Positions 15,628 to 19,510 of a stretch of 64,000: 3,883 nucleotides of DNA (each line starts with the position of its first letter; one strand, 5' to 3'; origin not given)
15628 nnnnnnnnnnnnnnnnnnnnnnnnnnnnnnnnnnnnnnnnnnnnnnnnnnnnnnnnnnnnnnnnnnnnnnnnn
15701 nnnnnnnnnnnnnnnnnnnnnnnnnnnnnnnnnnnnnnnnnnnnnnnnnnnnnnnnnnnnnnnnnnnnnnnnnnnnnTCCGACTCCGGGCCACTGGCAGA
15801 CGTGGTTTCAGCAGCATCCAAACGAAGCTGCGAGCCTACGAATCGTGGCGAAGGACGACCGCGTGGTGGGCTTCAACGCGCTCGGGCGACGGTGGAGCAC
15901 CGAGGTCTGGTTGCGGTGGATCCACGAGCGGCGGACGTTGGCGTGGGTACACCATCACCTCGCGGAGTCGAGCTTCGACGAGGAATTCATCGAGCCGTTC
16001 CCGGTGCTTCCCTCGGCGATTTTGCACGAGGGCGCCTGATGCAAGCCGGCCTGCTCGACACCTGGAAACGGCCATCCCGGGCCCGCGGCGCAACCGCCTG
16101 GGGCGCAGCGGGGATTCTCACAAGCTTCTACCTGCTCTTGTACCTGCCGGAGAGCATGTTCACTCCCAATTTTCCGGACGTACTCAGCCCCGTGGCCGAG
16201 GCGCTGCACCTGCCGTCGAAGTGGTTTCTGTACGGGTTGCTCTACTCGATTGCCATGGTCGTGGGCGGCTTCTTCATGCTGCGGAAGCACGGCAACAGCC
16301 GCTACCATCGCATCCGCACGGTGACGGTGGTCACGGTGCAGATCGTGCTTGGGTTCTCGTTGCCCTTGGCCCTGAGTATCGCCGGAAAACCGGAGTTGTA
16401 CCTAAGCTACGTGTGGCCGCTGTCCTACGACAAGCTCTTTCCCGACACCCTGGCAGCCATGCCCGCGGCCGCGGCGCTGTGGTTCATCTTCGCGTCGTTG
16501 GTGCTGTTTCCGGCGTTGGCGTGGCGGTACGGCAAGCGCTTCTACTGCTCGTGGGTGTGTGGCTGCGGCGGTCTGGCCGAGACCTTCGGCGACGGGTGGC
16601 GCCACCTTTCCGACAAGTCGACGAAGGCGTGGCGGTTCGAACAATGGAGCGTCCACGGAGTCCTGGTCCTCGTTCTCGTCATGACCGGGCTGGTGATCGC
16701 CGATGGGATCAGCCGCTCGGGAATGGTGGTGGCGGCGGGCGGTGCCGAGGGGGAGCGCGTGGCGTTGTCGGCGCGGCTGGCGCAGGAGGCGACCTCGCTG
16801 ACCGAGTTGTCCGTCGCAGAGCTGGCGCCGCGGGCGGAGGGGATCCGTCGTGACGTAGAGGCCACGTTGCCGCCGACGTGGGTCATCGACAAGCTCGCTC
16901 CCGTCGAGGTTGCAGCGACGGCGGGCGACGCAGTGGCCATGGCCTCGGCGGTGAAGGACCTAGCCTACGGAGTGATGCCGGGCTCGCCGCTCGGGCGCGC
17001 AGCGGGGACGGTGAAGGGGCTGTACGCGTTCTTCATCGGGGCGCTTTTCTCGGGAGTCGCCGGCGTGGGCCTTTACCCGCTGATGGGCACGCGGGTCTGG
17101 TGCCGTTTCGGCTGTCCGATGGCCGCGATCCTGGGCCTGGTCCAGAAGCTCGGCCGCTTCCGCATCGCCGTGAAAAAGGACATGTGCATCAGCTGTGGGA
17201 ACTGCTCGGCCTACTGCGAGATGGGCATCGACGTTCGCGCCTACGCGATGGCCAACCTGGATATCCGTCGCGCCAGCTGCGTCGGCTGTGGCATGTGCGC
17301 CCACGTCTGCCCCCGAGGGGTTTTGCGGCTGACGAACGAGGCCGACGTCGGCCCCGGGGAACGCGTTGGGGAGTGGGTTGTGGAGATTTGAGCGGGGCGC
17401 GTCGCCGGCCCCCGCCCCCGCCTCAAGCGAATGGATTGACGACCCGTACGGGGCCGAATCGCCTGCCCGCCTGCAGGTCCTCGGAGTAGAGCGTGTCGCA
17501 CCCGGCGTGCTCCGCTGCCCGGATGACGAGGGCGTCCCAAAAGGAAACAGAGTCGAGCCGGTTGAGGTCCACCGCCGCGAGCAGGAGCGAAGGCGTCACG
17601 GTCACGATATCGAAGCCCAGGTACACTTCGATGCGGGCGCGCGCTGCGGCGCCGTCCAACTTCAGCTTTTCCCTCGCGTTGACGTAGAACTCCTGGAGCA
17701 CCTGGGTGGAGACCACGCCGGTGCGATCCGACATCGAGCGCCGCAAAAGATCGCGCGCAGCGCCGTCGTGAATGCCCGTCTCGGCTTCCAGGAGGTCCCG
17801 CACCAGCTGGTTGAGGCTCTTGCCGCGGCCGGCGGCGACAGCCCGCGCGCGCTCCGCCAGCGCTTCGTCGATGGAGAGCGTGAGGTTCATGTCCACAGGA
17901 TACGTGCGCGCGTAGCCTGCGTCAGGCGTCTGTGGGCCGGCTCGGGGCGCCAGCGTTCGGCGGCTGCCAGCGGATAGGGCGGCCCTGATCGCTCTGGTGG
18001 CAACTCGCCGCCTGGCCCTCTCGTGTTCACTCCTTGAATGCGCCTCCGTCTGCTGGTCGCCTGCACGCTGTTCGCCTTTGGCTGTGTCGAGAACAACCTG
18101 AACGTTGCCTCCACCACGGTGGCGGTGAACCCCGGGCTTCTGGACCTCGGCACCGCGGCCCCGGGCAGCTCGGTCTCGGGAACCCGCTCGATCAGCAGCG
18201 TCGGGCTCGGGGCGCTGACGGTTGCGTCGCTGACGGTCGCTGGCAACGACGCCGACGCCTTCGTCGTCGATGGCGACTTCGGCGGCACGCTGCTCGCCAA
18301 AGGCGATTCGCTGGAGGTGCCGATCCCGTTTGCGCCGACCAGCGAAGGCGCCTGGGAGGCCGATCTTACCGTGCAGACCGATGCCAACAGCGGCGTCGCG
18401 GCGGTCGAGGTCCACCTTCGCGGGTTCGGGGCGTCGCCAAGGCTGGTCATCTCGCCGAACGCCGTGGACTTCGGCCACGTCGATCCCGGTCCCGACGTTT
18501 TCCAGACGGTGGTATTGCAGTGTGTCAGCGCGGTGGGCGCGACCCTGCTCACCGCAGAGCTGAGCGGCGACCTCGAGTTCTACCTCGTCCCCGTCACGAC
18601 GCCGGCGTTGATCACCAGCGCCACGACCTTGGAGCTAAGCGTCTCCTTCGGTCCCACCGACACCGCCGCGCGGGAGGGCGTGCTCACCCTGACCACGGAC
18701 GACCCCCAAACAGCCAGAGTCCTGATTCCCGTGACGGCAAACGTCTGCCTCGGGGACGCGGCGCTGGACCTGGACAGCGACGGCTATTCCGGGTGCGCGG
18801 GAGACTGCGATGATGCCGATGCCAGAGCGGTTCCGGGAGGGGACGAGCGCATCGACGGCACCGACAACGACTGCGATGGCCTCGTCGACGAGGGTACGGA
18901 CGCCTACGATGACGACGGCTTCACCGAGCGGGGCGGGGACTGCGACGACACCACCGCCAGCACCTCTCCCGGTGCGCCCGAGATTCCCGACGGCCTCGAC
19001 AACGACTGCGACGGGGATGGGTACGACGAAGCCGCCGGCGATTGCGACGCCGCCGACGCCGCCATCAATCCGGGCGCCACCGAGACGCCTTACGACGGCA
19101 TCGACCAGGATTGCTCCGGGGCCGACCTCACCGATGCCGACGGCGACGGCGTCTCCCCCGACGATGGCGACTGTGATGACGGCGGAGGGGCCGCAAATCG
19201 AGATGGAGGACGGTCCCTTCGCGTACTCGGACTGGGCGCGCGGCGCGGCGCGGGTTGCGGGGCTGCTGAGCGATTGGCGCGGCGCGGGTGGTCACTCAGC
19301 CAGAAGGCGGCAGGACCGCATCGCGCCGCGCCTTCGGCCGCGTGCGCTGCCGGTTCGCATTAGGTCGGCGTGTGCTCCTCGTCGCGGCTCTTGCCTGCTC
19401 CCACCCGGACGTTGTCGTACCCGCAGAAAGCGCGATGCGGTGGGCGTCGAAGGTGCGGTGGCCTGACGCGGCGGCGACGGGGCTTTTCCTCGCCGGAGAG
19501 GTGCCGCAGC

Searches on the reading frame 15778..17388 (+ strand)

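Call 18: search_protein_families(library=pfam, proteins=[window:15778-17388:+], max_evalue=0.00001)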
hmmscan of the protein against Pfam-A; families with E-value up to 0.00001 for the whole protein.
window:15778-17388:+ (537 aa): 6 families
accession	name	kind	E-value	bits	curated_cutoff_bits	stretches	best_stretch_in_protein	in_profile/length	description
PF12801.12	Fer4_5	-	4e-09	36.7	22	0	235-272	3-39/48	4Fe-4S binding domain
PF14697.11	Fer4_21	-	6.4e-09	36.3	35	1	465-512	3-52/59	4Fe-4S dicluster domain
PF12838.12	Fer4_7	-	2e-07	31.8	27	1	470-515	2-52/52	4Fe-4S dicluster domain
PF13187.11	Fer4_9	-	6.9e-07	29.6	27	1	469-515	1-51/52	4Fe-4S dicluster domain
PF13237.11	Fer4_10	-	2e-06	28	25.5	1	465-512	4-53/53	4Fe-4S dicluster domain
PF12837.12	Fer4_6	-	6.5e-06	26.3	25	0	496-516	4-24/24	4Fe-4S binding domain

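Call 34: search_protein_families(library=ncbifam, proteins=[window:15778-17388:+], max_evalue=0.00001)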
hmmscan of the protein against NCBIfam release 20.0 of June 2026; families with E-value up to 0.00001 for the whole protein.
window:15778-17388:+ (537 aa): 14 families
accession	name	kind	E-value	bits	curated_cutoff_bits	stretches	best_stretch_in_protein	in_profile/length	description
TIGR02163.1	napH_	subfamily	7.8e-15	55.1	213.05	1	435-519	167-254/255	NapH/MauN family ferredoxin-type protein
NF007013.0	PRK09477.1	equivalog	5e-12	45.5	234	1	427-521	181-279/286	quinol dehydrogenase ferredoxin subunit NapH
TIGR02179.1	PorD_KorD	subfamily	9.8e-09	35.2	60.05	1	461-521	18-77/78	2-oxoacid:acceptor oxidoreductase, delta subunit, pyruvate/2-ketoisovalerate family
TIGR04395.1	cutC_activ_rSAM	equivalog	2.6e-07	30.2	360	1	460-521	46-108/309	choline TMA-lyase-activating enzyme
NF040864.1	HgcB_ferredoxin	equivalog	3e-07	30.2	99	1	491-521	6-36/93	mercury methylation ferredoxin HgcB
NF040684.1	PorD_Arch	equivalog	3.1e-07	30.4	120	1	461-521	25-84/85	pyruvate synthase subunit PorD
NF058577.1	FdxA_fam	equivalog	1.5e-06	28.3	65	0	467-513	6-50/52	4Fe-4S ferredoxin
NF006183.0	PRK08318.1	equivalog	1.5e-06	27.3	335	1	464-515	338-394/422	NAD-dependent dihydropyrimidine dehydrogenase subunit PreA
NF007204.0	PRK09625.1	equivalog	2e-06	27.9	125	1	466-514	57-104/133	pyruvate flavodoxin oxidoreductase subunit delta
NF045763.1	PhenlGlyoxDHPadF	equivalog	3.5e-06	27.1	150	1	460-513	23-74/78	NADH-dependent phenylglyoxylate dehydrogenase subunit delta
NF006221.0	PRK08348.1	subfamily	4.1e-06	26.5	124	1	460-521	36-97/136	NADH-plastoquinone oxidoreductase subunit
NF042909.1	FMH_DH_FwdF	exception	4.3e-06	26.1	375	0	489-520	45-76/336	tungsten-dependent formylmethanofuran dehydrogenase subunit FwdF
NF040770.1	hetero_SS_HdrA2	exception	4.4e-06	25.1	1100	1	463-523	572-630/777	CoB-CoM heterodisulfide reductase HdrA2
TIGR00402.1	napF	equivalog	6.3e-06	26.2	102.2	0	469-517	36-85/149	ferredoxin-type protein NapF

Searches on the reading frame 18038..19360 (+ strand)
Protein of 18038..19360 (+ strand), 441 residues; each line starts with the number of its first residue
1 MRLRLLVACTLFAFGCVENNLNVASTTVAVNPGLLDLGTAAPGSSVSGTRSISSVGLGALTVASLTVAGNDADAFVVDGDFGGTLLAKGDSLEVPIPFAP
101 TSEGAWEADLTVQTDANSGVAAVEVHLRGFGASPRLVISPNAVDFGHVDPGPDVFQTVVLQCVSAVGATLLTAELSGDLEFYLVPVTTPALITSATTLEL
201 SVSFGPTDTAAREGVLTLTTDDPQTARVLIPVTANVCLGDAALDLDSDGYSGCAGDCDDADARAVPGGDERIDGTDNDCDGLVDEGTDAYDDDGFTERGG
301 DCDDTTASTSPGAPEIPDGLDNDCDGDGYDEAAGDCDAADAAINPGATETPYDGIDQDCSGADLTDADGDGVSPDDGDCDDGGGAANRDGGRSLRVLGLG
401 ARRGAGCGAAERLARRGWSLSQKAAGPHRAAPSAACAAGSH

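Call 18: search_protein_families(library=pfam, proteins=[window:18038-19360:+], max_evalue=0.00001)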
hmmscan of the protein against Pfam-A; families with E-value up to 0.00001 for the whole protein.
window:18038-19360:+ (441 aa): 3 families
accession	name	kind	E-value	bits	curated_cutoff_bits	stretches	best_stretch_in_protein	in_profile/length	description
PF11617.13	Cu-binding_MopE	-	1e-23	83.6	27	3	335-362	1-27/30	Putative metal-binding motif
PF22073.2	Cep192_D4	-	4.4e-07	30.5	35.5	0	135-232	3-107/112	Cep192 domain 4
PF22544.2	HYDIN_VesB_CFA65-like_Ig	-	1.4e-06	28.9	25.5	0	29-118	4-89/100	HYDIN/CFA65/VesB-like, Ig-like domain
